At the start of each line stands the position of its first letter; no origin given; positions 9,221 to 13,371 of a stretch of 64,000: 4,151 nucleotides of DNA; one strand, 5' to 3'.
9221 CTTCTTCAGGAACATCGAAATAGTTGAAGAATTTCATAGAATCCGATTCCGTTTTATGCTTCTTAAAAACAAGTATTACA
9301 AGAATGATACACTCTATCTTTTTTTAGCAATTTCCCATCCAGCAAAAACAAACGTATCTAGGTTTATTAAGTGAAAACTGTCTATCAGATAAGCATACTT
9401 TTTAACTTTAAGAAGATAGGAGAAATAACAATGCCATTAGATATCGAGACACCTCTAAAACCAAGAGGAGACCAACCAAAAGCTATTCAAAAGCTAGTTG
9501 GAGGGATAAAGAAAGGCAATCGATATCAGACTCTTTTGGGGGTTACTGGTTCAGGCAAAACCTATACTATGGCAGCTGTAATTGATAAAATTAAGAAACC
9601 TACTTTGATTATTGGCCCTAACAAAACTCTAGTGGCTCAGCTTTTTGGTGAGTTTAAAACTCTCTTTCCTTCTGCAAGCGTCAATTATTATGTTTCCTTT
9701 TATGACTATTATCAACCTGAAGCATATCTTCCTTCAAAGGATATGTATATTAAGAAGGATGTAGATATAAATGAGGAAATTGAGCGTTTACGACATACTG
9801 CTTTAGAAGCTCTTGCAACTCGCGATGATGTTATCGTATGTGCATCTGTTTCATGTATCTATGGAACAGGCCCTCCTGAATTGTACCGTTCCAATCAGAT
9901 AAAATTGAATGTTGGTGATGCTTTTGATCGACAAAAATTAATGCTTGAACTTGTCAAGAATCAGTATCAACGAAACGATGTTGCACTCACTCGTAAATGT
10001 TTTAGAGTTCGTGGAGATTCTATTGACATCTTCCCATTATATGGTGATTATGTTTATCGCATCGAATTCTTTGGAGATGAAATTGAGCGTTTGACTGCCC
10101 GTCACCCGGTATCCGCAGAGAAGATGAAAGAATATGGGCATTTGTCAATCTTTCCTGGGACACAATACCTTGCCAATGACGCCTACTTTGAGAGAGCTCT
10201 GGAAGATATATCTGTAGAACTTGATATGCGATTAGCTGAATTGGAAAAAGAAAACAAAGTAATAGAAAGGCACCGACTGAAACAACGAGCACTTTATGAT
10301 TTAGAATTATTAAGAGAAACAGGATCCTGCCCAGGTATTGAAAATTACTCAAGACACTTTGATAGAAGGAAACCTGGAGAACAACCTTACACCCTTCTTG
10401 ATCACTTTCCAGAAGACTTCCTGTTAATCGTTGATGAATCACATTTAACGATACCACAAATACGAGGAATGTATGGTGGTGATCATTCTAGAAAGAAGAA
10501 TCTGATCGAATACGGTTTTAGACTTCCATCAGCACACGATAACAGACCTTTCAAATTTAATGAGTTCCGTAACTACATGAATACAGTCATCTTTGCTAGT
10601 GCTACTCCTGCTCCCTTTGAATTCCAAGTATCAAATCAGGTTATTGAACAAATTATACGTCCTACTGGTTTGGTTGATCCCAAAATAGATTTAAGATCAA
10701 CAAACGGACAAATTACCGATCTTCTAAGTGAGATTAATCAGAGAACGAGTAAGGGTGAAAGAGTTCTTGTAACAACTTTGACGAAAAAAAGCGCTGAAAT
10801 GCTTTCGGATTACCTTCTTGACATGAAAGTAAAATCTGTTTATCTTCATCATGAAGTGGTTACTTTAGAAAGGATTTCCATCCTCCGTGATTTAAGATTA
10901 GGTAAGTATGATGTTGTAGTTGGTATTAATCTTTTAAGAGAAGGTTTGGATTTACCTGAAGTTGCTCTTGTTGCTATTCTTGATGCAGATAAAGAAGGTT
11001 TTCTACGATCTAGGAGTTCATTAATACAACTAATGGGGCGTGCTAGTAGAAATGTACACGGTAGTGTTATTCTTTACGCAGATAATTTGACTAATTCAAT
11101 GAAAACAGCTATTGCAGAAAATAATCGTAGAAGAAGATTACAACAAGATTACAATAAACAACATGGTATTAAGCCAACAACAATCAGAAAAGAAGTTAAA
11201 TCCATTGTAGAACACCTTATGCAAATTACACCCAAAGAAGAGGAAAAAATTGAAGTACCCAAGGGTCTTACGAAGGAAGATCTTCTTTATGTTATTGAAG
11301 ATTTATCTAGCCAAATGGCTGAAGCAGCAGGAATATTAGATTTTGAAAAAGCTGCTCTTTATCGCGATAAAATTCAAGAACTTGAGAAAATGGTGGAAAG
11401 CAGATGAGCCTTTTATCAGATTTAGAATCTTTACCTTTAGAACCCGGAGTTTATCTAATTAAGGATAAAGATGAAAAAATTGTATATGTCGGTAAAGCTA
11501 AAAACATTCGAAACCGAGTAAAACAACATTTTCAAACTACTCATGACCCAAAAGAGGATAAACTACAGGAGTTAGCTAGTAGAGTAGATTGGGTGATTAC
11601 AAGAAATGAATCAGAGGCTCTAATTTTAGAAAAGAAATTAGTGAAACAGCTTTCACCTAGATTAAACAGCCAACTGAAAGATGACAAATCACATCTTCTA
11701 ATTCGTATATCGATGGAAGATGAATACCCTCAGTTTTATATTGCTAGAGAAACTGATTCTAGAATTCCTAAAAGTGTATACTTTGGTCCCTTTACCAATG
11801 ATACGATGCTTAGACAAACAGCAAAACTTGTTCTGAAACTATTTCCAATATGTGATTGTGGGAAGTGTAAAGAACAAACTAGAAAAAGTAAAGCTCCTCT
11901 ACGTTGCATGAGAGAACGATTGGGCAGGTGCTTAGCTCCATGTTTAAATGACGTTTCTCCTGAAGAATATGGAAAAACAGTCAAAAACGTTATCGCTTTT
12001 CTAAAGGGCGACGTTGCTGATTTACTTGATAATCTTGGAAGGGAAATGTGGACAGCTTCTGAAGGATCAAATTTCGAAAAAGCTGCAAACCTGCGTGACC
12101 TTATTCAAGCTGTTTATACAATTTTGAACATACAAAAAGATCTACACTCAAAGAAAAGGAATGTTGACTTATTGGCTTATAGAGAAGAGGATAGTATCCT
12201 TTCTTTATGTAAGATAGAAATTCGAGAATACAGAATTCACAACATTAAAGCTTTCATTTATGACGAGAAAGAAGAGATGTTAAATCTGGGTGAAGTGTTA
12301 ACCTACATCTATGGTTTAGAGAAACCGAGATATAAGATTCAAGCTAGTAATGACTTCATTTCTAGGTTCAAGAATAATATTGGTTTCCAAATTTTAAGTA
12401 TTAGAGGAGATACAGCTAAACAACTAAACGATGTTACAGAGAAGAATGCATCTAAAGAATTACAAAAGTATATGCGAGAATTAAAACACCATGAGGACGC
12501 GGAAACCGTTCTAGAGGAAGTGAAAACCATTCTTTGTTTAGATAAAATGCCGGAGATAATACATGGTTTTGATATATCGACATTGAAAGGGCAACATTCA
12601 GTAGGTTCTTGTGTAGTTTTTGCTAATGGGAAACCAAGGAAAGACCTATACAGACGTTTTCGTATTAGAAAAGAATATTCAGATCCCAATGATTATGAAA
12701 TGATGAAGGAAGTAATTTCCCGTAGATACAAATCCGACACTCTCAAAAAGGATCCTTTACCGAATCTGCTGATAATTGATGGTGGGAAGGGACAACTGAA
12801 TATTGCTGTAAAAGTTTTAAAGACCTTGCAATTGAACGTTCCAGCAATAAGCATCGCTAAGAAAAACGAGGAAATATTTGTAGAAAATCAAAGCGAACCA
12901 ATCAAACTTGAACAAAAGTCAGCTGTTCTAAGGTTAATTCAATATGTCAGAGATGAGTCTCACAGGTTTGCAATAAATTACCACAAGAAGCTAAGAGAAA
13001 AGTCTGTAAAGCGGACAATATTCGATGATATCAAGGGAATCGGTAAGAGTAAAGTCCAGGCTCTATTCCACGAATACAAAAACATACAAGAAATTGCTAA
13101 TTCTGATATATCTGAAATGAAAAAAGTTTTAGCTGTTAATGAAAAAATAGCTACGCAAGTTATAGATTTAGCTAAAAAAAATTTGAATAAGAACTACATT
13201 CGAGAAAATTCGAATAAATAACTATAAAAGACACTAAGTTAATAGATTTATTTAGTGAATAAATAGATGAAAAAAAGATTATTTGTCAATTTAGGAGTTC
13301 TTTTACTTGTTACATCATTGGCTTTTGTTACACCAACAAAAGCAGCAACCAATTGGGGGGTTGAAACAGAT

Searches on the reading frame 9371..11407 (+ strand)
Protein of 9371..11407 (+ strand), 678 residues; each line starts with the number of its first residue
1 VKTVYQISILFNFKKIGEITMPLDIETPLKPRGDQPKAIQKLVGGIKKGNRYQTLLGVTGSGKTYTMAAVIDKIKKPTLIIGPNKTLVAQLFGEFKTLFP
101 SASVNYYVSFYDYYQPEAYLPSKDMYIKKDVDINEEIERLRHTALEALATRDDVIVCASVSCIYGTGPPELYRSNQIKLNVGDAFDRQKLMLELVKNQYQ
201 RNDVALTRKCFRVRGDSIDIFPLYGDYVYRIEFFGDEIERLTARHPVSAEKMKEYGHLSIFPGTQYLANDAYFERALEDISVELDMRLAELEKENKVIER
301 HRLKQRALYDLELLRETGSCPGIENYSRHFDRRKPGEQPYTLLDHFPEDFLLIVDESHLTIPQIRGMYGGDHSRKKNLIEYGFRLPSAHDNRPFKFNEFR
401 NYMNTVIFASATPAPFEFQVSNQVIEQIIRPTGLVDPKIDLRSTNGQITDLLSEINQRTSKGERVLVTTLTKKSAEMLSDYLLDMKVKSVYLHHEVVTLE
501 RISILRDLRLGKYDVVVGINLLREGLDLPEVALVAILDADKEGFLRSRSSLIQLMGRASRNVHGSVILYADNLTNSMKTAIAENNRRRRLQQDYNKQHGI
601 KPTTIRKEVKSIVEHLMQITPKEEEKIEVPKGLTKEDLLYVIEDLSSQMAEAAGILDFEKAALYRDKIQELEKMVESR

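Call 26: search_protein_families(library=pfam, proteins=[window:9371-11407:+], max_evalue=0.00001)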
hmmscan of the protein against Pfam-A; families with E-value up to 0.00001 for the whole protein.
window:9371-11407:+ (678 aa): 5 families
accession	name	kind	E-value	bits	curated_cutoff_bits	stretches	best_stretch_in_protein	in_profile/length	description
PF17757.6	UvrB_inter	-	1.8e-27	95.7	22.9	1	177-266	1-91/91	UvrB interaction domain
PF12344.14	UvrB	-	4.4e-20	71.7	27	1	568-609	1-42/43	Ultra-violet resistance protein B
PF00271.37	Helicase_C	-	2e-17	63.9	23.5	1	450-561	5-109/110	Helicase conserved C-terminal domain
PF04851.21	ResIII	-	1.3e-11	45.1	22.5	1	29-105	2-83/164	Type III restriction enzyme, res subunit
PF02151.25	UVR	-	2.1e-07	30.9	21.5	1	641-673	3-35/36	UvrB/uvrC motif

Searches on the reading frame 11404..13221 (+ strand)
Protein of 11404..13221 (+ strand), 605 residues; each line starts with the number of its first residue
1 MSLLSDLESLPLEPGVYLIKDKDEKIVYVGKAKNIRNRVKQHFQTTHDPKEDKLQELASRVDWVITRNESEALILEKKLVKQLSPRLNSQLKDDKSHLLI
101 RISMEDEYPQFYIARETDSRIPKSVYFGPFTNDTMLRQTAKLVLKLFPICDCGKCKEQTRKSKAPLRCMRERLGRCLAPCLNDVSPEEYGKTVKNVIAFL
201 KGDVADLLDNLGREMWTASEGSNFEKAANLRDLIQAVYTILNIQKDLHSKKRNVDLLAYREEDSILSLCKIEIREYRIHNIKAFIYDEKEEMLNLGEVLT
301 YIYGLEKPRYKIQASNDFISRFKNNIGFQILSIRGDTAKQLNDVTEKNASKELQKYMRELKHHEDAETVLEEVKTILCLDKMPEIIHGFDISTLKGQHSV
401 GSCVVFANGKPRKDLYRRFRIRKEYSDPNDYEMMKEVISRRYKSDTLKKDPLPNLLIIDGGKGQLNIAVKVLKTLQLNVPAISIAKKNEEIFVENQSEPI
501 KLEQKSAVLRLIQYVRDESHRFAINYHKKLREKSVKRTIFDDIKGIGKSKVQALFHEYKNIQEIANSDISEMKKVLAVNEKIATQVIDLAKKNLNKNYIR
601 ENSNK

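Call 26: search_protein_families(library=pfam, proteins=[window:11404-13221:+], max_evalue=0.00001)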
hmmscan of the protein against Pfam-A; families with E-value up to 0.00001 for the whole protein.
window:11404-13221:+ (605 aa): 3 families
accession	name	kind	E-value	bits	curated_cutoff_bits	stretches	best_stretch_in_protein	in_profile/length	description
PF08459.17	UvrC_RNaseH_dom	-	1.9e-52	177.8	22.3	1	375-524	2-159/159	UvrC RNAse H endonuclease domain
PF01541.30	GIY-YIG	-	6.8e-11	42.8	22.6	1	14-86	2-76/78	GIY-YIG catalytic domain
PF20815.3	GIY_YIG_2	-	1e-07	32.4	22.4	0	17-47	24-56/153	GIY-YIG catalytic domain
